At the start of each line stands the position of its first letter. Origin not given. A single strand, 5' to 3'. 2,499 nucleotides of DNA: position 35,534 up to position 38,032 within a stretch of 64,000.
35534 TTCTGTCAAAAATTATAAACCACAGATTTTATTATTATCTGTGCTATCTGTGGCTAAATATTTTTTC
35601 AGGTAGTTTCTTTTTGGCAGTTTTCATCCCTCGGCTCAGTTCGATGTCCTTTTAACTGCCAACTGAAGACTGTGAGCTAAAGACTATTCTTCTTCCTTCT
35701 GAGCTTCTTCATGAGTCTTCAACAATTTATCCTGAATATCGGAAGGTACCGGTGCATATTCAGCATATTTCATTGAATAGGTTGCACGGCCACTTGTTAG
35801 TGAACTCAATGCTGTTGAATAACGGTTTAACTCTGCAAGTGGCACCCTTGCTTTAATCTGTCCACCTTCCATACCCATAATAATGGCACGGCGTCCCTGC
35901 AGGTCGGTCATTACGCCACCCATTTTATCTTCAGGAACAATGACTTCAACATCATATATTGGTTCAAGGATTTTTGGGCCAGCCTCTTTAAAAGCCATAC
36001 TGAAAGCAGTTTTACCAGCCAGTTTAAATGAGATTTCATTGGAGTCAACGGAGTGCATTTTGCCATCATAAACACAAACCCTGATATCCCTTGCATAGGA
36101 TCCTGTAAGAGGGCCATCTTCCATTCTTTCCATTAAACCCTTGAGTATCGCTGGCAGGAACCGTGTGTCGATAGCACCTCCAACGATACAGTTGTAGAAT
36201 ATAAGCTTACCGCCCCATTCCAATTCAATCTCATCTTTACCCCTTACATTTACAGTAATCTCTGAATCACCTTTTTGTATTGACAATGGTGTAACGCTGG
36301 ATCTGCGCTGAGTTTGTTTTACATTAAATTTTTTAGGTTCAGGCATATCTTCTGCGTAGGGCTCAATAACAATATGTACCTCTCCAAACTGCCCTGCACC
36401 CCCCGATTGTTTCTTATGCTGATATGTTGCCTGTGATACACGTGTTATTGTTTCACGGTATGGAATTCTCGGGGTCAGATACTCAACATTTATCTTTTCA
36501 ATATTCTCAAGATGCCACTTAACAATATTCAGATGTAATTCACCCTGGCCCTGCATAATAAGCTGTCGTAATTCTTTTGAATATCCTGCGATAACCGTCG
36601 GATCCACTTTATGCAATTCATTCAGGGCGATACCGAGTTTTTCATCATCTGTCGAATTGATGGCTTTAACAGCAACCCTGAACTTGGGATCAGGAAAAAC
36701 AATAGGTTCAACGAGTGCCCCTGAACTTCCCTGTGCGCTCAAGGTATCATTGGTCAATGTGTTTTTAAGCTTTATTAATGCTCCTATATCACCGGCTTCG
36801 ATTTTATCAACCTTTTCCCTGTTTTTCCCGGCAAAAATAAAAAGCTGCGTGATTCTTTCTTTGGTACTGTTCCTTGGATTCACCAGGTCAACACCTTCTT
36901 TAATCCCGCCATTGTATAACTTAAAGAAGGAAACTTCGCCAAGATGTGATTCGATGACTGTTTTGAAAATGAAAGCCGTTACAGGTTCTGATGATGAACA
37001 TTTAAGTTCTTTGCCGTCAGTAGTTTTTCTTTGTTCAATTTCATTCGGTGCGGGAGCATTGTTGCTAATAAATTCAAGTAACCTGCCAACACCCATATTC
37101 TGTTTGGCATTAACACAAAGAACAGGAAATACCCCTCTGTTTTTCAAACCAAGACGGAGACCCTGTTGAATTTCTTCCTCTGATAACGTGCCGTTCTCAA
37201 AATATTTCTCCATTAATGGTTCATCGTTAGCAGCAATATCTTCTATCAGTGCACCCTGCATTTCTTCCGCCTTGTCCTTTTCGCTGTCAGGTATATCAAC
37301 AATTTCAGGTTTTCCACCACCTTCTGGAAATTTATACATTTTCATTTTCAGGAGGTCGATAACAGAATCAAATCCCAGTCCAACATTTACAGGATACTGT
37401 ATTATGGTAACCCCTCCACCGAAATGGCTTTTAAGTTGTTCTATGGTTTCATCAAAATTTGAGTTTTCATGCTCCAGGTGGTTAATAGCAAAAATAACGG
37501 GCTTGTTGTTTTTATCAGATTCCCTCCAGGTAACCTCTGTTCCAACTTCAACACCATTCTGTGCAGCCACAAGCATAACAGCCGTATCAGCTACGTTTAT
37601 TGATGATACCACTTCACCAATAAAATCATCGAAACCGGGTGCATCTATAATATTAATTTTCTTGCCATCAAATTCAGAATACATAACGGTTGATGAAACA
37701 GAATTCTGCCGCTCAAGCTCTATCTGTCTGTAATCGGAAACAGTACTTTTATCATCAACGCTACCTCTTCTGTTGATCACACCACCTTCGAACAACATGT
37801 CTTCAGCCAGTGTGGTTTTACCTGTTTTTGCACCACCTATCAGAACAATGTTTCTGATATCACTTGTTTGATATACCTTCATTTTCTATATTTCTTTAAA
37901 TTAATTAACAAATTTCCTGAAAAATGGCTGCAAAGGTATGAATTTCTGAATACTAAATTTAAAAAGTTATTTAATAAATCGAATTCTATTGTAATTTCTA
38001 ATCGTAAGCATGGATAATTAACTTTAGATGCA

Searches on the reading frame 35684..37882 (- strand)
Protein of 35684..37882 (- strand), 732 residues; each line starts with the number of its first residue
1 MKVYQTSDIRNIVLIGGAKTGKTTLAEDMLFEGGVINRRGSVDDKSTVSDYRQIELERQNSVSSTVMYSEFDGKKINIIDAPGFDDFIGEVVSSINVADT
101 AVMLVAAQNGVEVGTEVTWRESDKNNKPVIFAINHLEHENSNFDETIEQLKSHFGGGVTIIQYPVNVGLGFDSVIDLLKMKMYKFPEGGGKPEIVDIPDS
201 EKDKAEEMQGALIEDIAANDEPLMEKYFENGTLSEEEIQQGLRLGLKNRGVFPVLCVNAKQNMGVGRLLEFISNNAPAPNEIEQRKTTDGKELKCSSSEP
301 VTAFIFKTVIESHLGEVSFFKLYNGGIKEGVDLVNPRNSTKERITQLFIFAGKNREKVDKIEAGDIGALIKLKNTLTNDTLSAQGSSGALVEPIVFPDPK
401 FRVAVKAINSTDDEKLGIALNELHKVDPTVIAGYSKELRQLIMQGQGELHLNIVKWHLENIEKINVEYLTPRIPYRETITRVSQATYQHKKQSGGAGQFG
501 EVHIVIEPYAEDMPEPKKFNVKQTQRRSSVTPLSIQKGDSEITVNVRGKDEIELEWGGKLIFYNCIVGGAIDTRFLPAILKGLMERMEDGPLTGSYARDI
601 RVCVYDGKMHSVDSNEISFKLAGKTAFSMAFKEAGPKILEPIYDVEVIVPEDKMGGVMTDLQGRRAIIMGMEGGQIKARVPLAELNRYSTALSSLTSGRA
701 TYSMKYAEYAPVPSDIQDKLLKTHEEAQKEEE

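Call 27: search_protein_families(library=pfam, proteins=[window:35684-37882:-], max_evalue=0.001)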
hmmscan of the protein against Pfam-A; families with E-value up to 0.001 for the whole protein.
window:35684-37882:- (732 aa): 7 families
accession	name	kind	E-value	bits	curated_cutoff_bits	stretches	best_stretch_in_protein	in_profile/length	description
PF00009.33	GTP_EFTU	-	3.9e-35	121.6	26.5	1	8-277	2-187/188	Elongation factor Tu GTP binding domain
PF03764.24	EFG_IV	-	7.3e-28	97.2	24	2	555-634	41-120/121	Elongation factor G, domain IV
PF00679.30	EFG_C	-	2.2e-23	82.5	27.9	1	638-719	2-88/89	Elongation factor G C-terminus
PF14492.12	EFG_III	-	1.7e-14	54.1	27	1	396-467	1-72/75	Elongation Factor G, domain III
PF22042.2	EF-G_D2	-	3.4e-13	49.9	27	1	300-383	1-83/84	Elongation factor G domain 2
PF03144.31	GTP_EFTU_D2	-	3.8e-09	37.3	30.3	1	315-381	1-72/73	Elongation factor Tu domain 2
PF01926.29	MMR_HSR1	-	0.00093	19.7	21.9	0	12-134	2-112/113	50S ribosome-binding GTPase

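Call 65: find_related_loci(query=window:35684-37882:-, collection=genome_contigs, flank=500)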
Query window:35684-37882:- (732 aa) in genome_contigs; peptide patterns used: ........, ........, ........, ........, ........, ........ (x = any residue, [..] = any of these).
119 stretches matched a pattern; 107 encode a relative of the query (tblastn E <= 1e-3); the best 80 are kept; 80 distinct loci.
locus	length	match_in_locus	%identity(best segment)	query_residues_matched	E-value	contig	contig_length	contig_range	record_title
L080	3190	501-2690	78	1-730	0e+0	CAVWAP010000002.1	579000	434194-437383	MAG: uncultured Bacteroidales bacterium isolate MFD03804.bin.1.231 genome assembly, contig: contig_12697, whole genome s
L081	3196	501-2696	76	1-732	0e+0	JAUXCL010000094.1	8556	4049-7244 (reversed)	MAG: Bacteroidales bacterium isolate CSMAG_2824 CSMAG_2824_k117_6302106_length_8556_cov_94.9787, whole genome shotgun se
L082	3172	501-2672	77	1-724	0e+0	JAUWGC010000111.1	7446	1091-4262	MAG: Bacteroidales bacterium isolate CSMAG_2232 CSMAG_2232_k141_3031384_length_7446_cov_10.7509, whole genome shotgun se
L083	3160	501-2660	77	1-724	0e+0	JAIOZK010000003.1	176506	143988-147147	MAG: Bacteroidales bacterium isolate Tobar13.5m-G7 Tobar13-5m-C62, whole genome shotgun sequence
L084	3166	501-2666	78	1-724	0e+0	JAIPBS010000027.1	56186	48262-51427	MAG: Bacteroidales bacterium isolate Tobar14m-G11 Tobar14m-C345, whole genome shotgun sequence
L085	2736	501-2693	77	1-732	0e+0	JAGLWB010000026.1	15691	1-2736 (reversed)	MAG: Bacteroidales bacterium isolate RS_12_1 ZL285.bin.1.fa_26, whole genome shotgun sequence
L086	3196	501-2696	74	1-732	0e+0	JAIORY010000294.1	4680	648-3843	MAG: Bacteroidales bacterium isolate SMBSF30 20075_Bin_4_contigs_1_c_000000001570, whole genome shotgun sequence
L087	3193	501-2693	76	1-731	0e+0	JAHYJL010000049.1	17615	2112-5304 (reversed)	MAG: Bacteroidales bacterium isolate KA21 NODE_1625_length_17676_cov_4.736623, whole genome shotgun sequence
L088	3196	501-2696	74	1-732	0e+0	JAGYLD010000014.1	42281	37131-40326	MAG: Bacteroidales bacterium isolate M50B84 14, whole genome shotgun sequence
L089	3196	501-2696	75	1-732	0e+0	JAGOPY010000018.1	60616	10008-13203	MAG: Bacteroidales bacterium isolate Go_SlDig_bin_433 Go_SlDig_1214_length_60616_cov_57.122766, whole genome shotgun seq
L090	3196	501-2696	74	1-732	0e+0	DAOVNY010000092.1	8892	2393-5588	MAG TPA_asm: Bacteroidales bacterium isolate CSMAG_1509 CSMAG_1509_k141_3508193_length_8892_cov_38.0320, whole genome sh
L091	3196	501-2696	72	1-732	0e+0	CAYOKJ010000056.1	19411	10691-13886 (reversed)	MAG TPA_asm: uncultured Bacteroidales bacterium isolate binchicken_co49_109 genome assembly, contig: NODE_947_length_194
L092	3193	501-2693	73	1-731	0e+0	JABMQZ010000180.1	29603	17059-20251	MAG: Bacteroidetes bacterium isolate bin.184 k141_4467536, whole genome shotgun sequence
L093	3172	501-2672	73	1-724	0e+0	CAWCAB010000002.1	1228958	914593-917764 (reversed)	MAG: uncultured Bacteroidetes bacterium isolate MFD03804.bin.1.79 genome assembly, contig: contig_3984, whole genome sho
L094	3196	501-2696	74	1-732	0e+0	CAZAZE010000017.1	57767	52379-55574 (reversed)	MAG TPA_asm: uncultured Bacteroidales bacterium isolate SRP278314_co2_178 genome assembly, contig: NODE_842_length_57767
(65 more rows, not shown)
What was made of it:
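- On T9SS cargo: The host is Bacteroidales by EF-G similarity (call 65).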
